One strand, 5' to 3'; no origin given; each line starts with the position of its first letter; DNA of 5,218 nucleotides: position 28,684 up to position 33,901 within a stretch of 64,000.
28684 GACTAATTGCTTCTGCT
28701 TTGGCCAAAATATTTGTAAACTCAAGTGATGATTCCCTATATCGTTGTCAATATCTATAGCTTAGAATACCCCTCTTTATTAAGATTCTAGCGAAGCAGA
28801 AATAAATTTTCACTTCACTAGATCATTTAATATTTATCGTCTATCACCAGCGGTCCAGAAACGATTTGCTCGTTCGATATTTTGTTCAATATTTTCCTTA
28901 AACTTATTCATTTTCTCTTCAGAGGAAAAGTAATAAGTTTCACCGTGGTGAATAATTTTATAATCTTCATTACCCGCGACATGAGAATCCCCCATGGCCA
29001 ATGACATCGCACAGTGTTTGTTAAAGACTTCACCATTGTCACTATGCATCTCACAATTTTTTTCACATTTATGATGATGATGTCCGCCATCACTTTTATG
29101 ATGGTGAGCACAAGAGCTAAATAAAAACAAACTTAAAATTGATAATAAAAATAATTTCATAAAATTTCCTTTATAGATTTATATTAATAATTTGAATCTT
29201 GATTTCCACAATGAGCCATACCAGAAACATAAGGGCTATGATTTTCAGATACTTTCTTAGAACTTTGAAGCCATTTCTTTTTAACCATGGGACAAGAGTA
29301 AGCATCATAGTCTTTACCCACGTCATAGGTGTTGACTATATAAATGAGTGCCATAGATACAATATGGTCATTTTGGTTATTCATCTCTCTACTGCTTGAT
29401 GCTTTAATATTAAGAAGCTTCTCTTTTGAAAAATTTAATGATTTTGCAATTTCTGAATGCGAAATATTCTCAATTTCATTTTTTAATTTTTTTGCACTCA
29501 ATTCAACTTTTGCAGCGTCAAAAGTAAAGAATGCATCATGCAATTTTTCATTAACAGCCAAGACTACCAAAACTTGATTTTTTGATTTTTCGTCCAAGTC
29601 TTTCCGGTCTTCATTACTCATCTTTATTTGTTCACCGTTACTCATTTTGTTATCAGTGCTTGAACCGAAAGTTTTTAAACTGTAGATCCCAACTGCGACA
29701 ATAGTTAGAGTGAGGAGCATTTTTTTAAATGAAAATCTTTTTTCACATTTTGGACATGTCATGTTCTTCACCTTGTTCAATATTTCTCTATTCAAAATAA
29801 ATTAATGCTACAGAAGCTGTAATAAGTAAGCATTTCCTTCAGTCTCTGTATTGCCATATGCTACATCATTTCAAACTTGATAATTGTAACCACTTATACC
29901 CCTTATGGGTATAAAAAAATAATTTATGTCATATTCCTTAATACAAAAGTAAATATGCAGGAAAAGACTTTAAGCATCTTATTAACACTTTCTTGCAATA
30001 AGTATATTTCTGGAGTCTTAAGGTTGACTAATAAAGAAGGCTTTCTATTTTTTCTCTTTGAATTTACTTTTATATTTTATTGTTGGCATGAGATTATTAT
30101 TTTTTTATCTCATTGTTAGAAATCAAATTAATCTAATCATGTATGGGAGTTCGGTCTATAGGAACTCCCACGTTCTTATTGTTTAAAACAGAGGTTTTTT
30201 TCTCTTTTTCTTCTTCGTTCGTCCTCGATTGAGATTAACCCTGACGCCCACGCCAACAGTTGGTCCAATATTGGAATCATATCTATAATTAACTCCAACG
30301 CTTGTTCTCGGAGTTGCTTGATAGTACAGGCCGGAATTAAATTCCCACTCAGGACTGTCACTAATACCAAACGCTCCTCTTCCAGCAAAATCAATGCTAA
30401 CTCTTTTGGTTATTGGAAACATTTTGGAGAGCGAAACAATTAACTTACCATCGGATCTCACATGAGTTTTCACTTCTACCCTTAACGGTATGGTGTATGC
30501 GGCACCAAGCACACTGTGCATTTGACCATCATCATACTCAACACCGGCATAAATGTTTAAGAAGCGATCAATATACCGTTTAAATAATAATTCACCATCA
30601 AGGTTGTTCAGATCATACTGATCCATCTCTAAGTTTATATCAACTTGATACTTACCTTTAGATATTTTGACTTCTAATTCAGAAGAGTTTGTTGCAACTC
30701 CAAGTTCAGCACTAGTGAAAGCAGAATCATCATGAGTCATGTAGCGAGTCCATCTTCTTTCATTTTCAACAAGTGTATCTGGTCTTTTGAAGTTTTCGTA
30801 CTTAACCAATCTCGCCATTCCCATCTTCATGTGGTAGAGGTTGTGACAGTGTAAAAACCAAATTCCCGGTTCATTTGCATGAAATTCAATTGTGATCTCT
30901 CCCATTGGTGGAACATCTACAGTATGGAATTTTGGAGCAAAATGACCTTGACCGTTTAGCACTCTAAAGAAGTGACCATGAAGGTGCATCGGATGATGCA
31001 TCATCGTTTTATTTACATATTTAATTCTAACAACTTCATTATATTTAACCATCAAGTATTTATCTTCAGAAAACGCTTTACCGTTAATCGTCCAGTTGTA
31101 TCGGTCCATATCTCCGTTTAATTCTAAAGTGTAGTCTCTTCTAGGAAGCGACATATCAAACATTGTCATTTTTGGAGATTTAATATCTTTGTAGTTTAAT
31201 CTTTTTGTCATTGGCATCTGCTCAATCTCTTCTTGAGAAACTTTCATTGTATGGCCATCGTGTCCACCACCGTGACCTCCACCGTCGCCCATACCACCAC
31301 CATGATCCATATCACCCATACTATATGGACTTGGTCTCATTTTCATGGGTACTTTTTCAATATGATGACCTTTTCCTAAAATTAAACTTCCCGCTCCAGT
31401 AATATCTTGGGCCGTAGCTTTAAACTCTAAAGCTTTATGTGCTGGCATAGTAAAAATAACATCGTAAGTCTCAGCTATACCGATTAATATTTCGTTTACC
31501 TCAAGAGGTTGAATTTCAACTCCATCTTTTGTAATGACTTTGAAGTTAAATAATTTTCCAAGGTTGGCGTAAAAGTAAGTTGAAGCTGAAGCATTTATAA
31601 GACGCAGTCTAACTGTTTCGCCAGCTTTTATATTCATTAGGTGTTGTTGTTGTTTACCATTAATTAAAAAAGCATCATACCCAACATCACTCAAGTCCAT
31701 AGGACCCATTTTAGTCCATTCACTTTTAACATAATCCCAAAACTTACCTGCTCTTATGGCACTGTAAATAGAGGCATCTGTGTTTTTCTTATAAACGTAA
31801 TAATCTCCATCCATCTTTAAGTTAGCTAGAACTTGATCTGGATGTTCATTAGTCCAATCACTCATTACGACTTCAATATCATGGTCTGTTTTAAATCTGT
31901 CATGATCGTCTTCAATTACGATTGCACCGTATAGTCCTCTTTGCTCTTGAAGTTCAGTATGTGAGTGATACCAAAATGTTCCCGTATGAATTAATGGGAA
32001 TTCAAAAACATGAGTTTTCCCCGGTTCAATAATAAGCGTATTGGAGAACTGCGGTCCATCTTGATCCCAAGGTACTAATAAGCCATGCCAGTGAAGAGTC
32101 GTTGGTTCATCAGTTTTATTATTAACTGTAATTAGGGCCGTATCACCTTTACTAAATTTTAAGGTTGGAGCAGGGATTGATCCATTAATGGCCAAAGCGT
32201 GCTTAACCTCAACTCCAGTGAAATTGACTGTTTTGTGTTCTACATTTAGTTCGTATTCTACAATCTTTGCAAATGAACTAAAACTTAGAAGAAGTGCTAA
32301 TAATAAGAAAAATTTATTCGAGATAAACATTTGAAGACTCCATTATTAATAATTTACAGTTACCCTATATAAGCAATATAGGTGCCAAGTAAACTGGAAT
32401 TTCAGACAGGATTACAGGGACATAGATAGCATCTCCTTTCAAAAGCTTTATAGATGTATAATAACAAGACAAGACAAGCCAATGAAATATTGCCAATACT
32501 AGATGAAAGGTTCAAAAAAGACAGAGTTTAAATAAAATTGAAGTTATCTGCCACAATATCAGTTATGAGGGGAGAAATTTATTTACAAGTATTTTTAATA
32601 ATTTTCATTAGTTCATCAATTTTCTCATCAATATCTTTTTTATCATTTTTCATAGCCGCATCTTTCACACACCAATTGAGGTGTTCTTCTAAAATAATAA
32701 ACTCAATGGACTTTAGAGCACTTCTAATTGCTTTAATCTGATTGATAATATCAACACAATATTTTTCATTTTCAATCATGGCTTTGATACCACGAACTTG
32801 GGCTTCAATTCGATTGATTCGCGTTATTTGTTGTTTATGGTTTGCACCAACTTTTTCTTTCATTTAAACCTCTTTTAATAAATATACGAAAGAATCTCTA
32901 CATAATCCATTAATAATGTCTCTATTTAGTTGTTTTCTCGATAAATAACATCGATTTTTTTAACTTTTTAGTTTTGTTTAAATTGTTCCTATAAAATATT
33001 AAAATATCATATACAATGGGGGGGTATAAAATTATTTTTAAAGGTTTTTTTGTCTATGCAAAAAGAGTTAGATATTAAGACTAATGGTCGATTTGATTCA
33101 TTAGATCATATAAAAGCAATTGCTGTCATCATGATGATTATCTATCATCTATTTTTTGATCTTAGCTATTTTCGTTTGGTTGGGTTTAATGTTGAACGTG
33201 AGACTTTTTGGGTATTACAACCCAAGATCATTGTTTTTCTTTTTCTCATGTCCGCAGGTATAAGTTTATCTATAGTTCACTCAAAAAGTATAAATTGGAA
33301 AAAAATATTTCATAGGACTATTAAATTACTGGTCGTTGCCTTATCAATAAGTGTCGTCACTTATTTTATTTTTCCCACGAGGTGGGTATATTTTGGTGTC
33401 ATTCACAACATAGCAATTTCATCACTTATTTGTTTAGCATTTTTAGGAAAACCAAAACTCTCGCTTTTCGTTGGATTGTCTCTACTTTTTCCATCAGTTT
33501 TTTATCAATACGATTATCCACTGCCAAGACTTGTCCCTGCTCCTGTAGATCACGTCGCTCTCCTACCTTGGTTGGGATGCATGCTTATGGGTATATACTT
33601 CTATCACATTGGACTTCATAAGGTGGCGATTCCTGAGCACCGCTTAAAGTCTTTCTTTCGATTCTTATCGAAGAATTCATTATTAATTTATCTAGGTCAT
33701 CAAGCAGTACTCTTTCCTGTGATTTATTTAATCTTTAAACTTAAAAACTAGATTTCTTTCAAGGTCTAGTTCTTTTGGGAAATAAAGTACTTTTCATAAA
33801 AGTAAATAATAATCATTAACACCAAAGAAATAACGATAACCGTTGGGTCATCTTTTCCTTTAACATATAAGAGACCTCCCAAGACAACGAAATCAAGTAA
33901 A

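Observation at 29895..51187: At least eight CsoR-type operator boxes tie about 20 kb of mostly uncharacterised genes into one apparent copper regulon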

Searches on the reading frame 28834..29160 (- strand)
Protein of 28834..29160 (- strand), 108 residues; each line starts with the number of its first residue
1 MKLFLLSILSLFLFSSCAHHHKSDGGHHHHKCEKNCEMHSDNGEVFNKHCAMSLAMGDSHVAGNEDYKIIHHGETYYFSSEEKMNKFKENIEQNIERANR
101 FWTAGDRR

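Call 6: search_protein_families(library=pfam, proteins=[window:28834-29160:-], max_evalue=0.01)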
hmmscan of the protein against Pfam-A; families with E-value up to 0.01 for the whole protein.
window:28834-29160:- (108 aa): 2 families
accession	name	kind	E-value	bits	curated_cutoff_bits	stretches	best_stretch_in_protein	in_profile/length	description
PF04945.19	YHS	-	5.3e-06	26.8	30.3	1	59-92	8-41/47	YHS domain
PF12018.13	FAP206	-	0.00031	20.6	33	1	46-97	197-250/272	Domain of unknown function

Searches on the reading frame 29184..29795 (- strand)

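Call 6: search_protein_families(library=pfam, proteins=[window:29184-29795:-], max_evalue=0.01)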
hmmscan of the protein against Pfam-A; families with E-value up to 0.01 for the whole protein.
window:29184-29795:- (203 aa): 0 families

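Call 42: search_protein_families(library=ncbifam, proteins=[window:29184-29795:-], max_evalue=0.1)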
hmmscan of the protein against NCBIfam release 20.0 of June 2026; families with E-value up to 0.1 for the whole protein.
window:29184-29795:- (203 aa): 5 families
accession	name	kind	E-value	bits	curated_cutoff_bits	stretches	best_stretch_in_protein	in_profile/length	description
NF047615.1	LIC13259_LIC11441_fam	subfamily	3.1e-09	37.4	100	1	71-197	26-144/144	LIC13259/LIC11441 family protein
NF047861.1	LIC13259ECMBind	equivalog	3.7e-07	30.2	250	1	77-198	30-141/143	LIC13259 family plasminogen/vitronectin/complement-binding protein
NF038384.1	zinc_YnfU_fam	subfamily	0.0086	15.6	36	0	6-24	33-51/52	YnfU family zinc-binding protein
NF040506.1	PG0870_Nterm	domain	0.091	12.9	50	0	9-25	6-25/56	PG0870-related protein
TIGR04205.1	classIII_w_PIP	hypoth_equivalog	0.091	12.8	65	0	31-64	19-54/67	class III signal peptide domain-containing protein, archaeosortase D/PIP-CTERM system-associated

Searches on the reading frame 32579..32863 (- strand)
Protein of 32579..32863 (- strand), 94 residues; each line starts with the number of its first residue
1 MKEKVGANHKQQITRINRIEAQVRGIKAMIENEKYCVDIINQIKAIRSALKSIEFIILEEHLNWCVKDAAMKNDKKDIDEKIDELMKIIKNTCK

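Call 6: search_protein_families(library=pfam, proteins=[window:32579-32863:-], max_evalue=0.01)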
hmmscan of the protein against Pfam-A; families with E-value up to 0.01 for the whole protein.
window:32579-32863:- (94 aa): 1 family
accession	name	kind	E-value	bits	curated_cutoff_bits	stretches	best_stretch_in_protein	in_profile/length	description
PF02583.22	Trns_repr_metal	-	3.8e-27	94.9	22.8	1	9-90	2-77/78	Metal-sensitive transcriptional repressor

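Call 11: find_encoding_contigs(protein=window:32579-32863:-, flank=10000, max_places=6)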
Protein window:32579-32863:- (94 aa): no gene with exactly this product is on record in the collection.

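Call 21: search_solved_structures(query=window:32579-32863:-, show_alignments=3)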
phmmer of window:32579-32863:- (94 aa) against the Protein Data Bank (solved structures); distinct sequences matched with E-value up to 0.001: 10.
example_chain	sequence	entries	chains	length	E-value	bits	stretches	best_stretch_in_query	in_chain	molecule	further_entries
4adz_A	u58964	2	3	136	4.2e-18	68.4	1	11-89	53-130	CSOR | COPPER SENSITIVE OPERON REPRESSOR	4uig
4m1p_A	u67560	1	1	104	1.5e-15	60.3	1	13-92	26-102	Copper-sensitive operon repressor (CsoR)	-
5fmn_A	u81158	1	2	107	2e-12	50.3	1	11-85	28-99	INRS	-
7mq1_A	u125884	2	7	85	4.9e-11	45.9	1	8-83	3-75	Copper-sensing transcriptional repressor csoR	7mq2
7mq3_A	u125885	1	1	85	1.2e-10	44.6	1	8-83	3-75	Copper-sensing transcriptional repressor csoR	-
6ahx_A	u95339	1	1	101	2e-10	43.9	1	9-82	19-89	Putative cytosolic protein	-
2hh7_A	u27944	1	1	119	4.6e-10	42.8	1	3-84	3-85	Hypothetical protein CsoR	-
3aai_A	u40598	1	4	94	2.6e-09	40.4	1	15-90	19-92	Copper homeostasis operon regulatory protein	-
5lbm_A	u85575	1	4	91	3e-06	30.6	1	9-90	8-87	Transcriptional repressor FrmR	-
5lcy_A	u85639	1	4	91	6.1e-05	26.4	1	9-64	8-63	Frmr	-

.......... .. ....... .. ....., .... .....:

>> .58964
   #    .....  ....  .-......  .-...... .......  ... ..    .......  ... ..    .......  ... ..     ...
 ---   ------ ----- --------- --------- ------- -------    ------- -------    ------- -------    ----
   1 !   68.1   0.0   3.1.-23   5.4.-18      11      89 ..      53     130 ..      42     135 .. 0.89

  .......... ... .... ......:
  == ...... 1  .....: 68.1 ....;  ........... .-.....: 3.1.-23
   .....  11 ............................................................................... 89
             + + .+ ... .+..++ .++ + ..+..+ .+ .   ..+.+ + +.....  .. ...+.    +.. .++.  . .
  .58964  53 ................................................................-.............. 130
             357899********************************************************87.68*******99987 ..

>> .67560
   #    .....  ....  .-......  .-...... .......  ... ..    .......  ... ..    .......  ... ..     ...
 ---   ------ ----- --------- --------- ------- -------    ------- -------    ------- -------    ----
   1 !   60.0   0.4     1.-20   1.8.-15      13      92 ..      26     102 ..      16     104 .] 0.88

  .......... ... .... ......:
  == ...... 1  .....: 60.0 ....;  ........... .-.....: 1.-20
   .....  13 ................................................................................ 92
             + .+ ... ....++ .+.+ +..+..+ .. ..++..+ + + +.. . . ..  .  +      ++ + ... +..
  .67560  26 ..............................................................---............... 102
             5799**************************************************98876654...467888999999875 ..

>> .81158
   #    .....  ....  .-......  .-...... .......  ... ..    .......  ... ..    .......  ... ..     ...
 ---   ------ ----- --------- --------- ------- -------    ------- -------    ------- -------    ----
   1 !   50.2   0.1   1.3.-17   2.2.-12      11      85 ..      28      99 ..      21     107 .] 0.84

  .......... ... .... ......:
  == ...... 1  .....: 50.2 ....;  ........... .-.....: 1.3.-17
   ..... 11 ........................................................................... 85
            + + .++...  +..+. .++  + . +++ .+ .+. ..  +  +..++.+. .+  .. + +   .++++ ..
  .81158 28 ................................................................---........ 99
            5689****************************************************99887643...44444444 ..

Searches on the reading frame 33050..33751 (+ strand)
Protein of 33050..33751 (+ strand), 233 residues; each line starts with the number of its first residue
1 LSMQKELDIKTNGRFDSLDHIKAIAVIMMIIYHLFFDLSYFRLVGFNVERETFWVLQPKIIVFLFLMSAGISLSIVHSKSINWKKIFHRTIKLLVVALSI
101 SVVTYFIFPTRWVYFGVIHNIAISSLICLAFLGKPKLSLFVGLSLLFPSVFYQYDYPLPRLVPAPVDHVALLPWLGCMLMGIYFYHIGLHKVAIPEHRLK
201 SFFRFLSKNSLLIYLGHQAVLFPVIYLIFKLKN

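Call 6: search_protein_families(library=pfam, proteins=[window:33050-33751:+], max_evalue=0.01)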
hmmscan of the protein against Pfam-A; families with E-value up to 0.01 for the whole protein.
window:33050-33751:+ (233 aa): 2 families
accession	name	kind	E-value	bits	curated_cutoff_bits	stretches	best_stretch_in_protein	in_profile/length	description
PF07786.18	HGSNAT_cat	-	2.4e-48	165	22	1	14-218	1-221/222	Heparan-alpha-glucosaminide N-acetyltransferase, catalytic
PF01757.29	Acyl_transf_3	-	1.1e-07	31.7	31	2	137-231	213-300/326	Acyltransferase domain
